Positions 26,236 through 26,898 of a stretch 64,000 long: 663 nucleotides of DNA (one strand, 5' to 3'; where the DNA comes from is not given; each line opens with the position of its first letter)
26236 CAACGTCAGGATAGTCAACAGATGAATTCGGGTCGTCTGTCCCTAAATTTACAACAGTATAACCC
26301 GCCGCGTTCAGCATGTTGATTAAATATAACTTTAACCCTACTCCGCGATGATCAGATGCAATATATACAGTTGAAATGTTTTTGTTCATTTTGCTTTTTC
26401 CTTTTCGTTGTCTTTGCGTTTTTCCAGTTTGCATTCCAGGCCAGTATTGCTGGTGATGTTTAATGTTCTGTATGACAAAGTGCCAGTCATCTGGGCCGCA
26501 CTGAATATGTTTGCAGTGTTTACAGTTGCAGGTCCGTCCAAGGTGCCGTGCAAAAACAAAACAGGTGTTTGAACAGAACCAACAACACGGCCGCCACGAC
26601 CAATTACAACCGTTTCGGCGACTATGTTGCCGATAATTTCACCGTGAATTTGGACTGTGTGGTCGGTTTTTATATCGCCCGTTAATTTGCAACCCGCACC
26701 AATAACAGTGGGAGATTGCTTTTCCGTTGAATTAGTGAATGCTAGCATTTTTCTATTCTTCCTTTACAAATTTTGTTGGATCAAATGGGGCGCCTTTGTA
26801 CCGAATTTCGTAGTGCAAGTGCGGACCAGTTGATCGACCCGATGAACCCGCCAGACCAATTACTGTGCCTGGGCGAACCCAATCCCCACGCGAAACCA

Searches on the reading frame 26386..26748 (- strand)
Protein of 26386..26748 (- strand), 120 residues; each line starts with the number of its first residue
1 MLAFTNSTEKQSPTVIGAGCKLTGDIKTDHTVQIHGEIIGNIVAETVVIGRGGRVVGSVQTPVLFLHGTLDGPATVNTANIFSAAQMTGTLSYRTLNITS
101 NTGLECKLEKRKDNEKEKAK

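Call 62: search_protein_families(library=pfam, proteins=[window:26386-26748:-], max_evalue=0.001)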
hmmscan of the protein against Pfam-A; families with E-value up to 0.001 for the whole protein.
window:26386-26748:- (120 aa): 1 family
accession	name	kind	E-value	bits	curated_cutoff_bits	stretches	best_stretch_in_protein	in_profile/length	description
PF04519.19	Bactofilin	-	1e-17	64.6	27.9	1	14-107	1-96/98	Polymer-forming cytoskeletal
